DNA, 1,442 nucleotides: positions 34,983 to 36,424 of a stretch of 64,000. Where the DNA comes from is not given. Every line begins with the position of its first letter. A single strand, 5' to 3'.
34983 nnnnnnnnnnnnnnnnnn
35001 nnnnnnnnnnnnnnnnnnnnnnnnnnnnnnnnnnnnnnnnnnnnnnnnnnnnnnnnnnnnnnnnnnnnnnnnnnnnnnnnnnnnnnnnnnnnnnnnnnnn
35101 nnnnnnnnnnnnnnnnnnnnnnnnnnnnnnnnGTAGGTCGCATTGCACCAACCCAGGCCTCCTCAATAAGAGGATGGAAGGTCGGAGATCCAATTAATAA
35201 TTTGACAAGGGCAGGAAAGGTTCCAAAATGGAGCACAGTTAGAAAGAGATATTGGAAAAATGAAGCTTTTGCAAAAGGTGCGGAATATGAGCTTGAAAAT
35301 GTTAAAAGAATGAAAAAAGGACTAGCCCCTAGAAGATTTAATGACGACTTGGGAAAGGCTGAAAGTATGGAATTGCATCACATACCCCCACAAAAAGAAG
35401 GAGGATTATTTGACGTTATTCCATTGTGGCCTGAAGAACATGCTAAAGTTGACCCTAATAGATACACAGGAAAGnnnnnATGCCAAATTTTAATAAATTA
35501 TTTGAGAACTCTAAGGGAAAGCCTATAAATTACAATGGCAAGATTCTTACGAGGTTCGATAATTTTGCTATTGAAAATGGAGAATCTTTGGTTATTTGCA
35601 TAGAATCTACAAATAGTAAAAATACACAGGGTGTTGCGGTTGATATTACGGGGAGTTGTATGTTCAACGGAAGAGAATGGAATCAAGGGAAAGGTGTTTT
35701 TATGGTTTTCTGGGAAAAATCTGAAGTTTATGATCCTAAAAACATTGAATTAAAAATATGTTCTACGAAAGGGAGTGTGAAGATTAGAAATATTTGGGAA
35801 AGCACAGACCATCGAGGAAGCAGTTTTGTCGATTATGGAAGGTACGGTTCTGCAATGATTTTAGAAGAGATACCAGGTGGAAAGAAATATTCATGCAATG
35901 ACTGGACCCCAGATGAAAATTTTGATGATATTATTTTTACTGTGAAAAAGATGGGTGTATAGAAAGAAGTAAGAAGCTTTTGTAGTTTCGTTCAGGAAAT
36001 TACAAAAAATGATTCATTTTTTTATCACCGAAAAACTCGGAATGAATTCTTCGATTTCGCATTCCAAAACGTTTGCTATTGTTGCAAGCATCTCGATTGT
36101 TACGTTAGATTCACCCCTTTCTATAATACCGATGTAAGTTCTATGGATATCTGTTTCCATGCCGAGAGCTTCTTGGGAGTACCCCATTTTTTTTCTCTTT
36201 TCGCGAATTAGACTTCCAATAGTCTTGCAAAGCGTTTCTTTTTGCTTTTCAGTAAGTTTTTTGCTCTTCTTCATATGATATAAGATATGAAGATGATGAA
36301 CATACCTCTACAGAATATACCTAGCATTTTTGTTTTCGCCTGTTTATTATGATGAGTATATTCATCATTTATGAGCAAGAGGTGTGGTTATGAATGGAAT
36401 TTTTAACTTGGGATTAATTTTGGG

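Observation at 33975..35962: Signal-peptide/TM-anchored polymorphic nuclease toxin plus immunity gene: possible undescribed delivery class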

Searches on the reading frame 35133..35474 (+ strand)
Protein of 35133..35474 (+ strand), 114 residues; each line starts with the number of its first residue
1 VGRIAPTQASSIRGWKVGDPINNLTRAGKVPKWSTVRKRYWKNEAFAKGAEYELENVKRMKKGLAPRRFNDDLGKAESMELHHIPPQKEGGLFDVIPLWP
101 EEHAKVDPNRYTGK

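Call 27: search_protein_families(library=pfam, proteins=[window:35133-35474:+], max_evalue=5)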
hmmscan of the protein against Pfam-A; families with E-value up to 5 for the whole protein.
seq(114 aa): 2 families
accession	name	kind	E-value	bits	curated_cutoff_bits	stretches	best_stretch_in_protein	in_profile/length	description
PF14411.12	LHH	-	1.9e-06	28.4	23.3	1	56-95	2-36/76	A nuclease of the HNH/ENDO VII superfamily with conserved LHH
PF21431.3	Col-Pyo_DNase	-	2.2e-06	28.3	27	1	9-95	18-108/124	Colicin/Pyocin-S2, DNase domain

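Call 28: search_solved_structures(query=window:35133-35474:+, max_evalue=1, show_alignments=2)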
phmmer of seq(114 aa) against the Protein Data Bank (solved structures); distinct sequences matched with E-value up to 1: 17.
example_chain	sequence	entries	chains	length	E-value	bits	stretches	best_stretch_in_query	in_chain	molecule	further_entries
2jaz_B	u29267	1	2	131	6.6e-07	33.1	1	13-97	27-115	COLICIN E7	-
2jbg_B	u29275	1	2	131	6.8e-07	33.1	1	14-97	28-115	COLICIN E7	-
1mz8_B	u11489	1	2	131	8.3e-07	32.8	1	13-96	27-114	Colicin E7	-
1pt3_A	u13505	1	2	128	8.3e-07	32.8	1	13-96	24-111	Colicin E7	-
1m08_A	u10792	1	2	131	8.3e-07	32.8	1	13-96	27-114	Colicin E7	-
3fbd_A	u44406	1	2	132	8.5e-07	32.8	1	13-96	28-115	Colicin-E7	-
2jb0_B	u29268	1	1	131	9.1e-07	32.7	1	13-96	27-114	COLICIN E7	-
3zfk_A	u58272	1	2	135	9.9e-07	32.5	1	13-96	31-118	COLICIN-E7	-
1ujz_B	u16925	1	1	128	1.6e-06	31.9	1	13-95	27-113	Designed Colicin E7 DNase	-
2erh_B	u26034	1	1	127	2.6e-06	31.2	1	13-96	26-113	Colicin E7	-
7cei_B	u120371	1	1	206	4.4e-06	30.5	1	13-96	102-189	PROTEIN (COLICIN E7 IMMUNITY PROTEIN)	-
2ivh_A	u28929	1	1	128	9.8e-06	29.3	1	13-96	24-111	COLCIN-E7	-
1zns_A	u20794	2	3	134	1.1e-05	29.1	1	13-96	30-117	Colicin E7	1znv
6ere_B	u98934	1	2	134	0.00012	25.8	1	14-95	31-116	colicin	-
3u43_B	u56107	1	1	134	0.00017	25.3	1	14-96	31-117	Colicin-E2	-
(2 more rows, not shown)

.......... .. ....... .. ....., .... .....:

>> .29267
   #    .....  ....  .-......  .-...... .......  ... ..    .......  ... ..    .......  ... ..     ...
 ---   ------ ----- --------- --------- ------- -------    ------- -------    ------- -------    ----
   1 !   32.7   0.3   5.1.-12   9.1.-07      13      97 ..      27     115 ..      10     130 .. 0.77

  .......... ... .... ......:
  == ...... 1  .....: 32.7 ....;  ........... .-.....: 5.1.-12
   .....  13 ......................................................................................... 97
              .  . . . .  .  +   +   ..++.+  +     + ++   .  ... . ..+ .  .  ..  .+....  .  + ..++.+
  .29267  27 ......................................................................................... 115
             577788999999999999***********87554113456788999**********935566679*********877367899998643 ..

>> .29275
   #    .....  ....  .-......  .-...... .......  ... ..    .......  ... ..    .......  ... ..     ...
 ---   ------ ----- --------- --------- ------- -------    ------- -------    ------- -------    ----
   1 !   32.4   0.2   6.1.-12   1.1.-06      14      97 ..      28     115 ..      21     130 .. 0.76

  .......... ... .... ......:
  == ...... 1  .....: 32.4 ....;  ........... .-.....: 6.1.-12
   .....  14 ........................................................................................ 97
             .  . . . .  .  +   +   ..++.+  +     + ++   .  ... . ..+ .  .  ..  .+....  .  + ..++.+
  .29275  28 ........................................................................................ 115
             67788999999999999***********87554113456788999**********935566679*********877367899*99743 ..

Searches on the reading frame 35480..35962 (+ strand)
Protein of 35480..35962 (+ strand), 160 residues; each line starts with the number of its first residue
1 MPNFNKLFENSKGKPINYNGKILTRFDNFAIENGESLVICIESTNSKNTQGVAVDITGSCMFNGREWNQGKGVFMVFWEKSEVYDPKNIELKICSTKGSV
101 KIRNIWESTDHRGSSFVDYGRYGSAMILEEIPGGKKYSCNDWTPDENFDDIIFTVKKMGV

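Call 3: search_protein_families(library=pfam, proteins=[window:35480-35962:+], max_evalue=1)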
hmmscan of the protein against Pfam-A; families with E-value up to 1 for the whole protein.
window:35480-35962:+ (160 aa): 1 family
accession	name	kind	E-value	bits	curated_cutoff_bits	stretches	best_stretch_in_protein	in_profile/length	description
PF09112.15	N-glycanase_N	-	0.12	12.5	22.4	1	15-80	9-72/177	Peptide-N-glycosidase F, N terminal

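Call 4: search_protein_families(library=ncbifam, proteins=[window:35480-35962:+], max_evalue=1)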
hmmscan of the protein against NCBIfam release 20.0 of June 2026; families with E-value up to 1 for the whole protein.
window:35480-35962:+ (160 aa): 0 families

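Call 11: find_homologous_proteins(query=window:35480-35962:+, max_evalue=0.01)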
Query window:35480-35962:+ (160 aa): 26 proteins with E <= 0.01 among 31 candidates.
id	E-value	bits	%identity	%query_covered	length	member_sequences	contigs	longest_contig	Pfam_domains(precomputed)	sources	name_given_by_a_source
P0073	2.0e-105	368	100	100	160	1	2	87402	-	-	-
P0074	1.1e-58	216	58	99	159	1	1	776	-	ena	-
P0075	1.5e-51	192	53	99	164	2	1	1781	-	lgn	-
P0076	1.4e-50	189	51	99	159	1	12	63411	-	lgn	-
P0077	3.9e-50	188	53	99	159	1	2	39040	-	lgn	-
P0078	9.3e-50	187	52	99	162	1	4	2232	-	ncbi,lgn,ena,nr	ncbi:MAG TPA: hypothetical protein PKW79_06360 [Rhabdochlamydiaceae bacterium]|nr:hypothetical prote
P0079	1.3e-49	186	55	98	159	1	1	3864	-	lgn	-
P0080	4.3e-48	181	55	92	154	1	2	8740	-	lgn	-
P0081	1.5e-47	179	54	99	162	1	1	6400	-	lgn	-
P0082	1.1e-45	173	51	99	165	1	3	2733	-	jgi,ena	-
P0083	5.3e-45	171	52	98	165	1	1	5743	-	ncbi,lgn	ncbi:MAG: hypothetical protein ACM3JI_00845 [Anaerolineae bacterium]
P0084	8.0e-45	170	53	99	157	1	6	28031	-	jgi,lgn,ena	-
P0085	4.6e-44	168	54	86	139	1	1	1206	-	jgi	jgi:hypothetical protein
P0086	6.3e-44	168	51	99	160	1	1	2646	-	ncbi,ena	-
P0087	9.3e-44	167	48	99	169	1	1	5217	-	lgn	-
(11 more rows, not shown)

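Call 49: predict_structure(alignment_id=A3)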
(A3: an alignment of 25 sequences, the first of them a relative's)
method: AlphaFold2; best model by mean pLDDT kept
length: 160 residues; sequences in the alignment: 25
mean_pLDDT: 92.5   pTM: 0.86
mean pLDDT of the five models: 92.5, 92.1, 91.1, 89.6, 89.5
residues with pLDDT >= 90: 129; 70-90: 29; 50-70: 2; < 50: 0
segments of 3 or more residues with pLDDT < 50: none
pLDDT, mean of each block of 10 residues (from residue 1): 87 90 94 96 94 96 92 95 97 92 95 92 90 96 85 89
secondary structure, 60 per line:
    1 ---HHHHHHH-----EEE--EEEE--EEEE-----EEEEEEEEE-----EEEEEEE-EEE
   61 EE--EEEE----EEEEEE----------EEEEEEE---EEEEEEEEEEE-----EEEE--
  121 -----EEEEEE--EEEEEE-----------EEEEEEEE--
elements in order: H4-10 E16-18 E21-24 E27-30 E36-44 E50-56 E58-62 E65-68 E73-78 E89-95 E99-109 E115-118 E126-131 E134-139 E151-158

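Call 54: fold_search(model_id=the predicted structure, library=pdb)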
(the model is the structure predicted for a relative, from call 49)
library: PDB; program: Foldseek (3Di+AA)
matches with E <= 10: 1217; with E <= 0.001: 0
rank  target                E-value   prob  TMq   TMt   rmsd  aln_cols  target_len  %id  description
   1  7f9f_A                1.3e-02  0.90  0.31  0.37  15.7       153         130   12  Thrombocorticin (released 2022-07-06)
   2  4b4p_A                2.4e-02  0.21  0.16  0.18  16.2       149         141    9  Crystal Structure of the lectin domain of F18 fimbrial adhesin FedF. (released 2012-08-15)
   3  9bwi_B                3.3e-02  0.96  0.30  0.39   5.6        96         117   12  Crystal structure of cellulose oxidative enzyme in acidic pH with glycerol (released 2024-12-11)
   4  8hmy_E                3.5e-02  0.99  0.31  0.15   8.4        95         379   16  Cryo-EM structure of the human pre-catalytic TSEN/pre-tRNA complex (released 2023-04-19)
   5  9bwi_A                3.5e-02  0.89  0.30  0.37  10.5       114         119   12  Crystal structure of cellulose oxidative enzyme in acidic pH with glycerol (released 2024-12-11)
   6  5bpx                  3.5e-02  0.77  0.24  0.24  12.3       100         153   13  Structure of the 2,4'-dihydroxyacetophenone dioxygenase from Alcaligenes sp. 4HAP. (released 2015-06-10)
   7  4w6y_A                3.7e-02  0.20  0.16  0.17  14.5       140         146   10  Co-complex structure of the lectin domain of F18 fimbrial adhesin FedF with inhibitory nanobody NbFedF9 (released 2014-12-17)
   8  4b4q_B                3.9e-02  0.21  0.17  0.19  15.4       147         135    9  Crystal Structure of the lectin domain of F18 fimbrial adhesin FedF in complex with blood group A type 1 hexasaccharid (released 2012-08-15)
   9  9bwf_B                4.8e-02  0.91  0.30  0.38   7.5       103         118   13  Crystal structure of cellulose oxidative enzyme without ligand (released 2024-12-04)
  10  8qfq_B                5.6e-02  0.20  0.18  0.19  15.0       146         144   11  Ergothioneine dioxygenase, variant H147A, from Thermocatellispora tengchongensis in complex with manganese (released 2023-12-27)
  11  4b4r_B                5.6e-02  0.16  0.16  0.18  15.8       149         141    8  Crystal Structure of the lectin domain of F18 fimbrial adhesin FedF in complex with blood group B type 1 hexasaccharid (released 2012-08-15)
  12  4gei                  5.9e-02  0.06  0.10  0.11  20.4       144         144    9  N-terminal domain of VDUP-1 (released 2013-02-27)
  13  3d82_B                6.5e-02  0.66  0.26  0.35   8.0       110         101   15  Crystal structure of a cupin-2 domain containing protein (sfri_3543) from shewanella frigidimarina ncimb 400 at 2.05 A (released 2008-06-10)
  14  6e5c_MODEL_1_A        6.8e-02  0.96  0.32  0.54   4.1        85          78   14  Solution NMR structure of a de novo designed double-stranded beta-helix (released 2018-11-07)
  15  4p9g                  6.8e-02  0.66  0.24  0.25  12.3       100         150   13  Structure of the 2,4'-dihydroxyacetophenone dioxygenase from Alcaligenes sp. (released 2014-09-10)
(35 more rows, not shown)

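Call 72: search_solved_structures(query=A3, max_evalue=1)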
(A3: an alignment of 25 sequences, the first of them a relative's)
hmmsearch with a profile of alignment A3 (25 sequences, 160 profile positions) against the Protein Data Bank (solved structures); distinct sequences matched with E-value up to 1: 0.

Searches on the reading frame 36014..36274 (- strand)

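Call 3: search_protein_families(library=pfam, proteins=[window:36014-36274:-], max_evalue=1)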
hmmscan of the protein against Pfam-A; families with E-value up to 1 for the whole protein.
window:36014-36274:- (86 aa): 8 families
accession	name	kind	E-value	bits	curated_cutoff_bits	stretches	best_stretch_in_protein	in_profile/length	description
PF01381.28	HTH_3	-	3.4e-14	53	23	1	23-77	1-55/55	Helix-turn-helix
PF12844.13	HTH_19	-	2.5e-06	27.8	30.2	1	20-76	1-57/64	Helix-turn-helix domain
PF13560.12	HTH_31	-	2.6e-06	28.1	27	1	20-73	3-57/64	Helix-turn-helix domain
PF13443.12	HTH_26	-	2.7e-06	28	22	1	24-78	3-58/63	Cro/C1-type HTH DNA-binding domain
PF13413.12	HTH_25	-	0.005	17.1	24.6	1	23-56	2-35/62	Helix-turn-helix domain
PF13744.12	HTH_37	-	0.012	15.8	27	1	19-75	19-76/80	Helix-turn-helix domain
PF17414.8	MatP_C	-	0.066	14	24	1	6-44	19-57/60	MatP C-terminal ribbon-helix-helix domain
PF21847.1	DUF6906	-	0.25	11.6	23.6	1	1-15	1-15/50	Domain of unknown function (DUF6906)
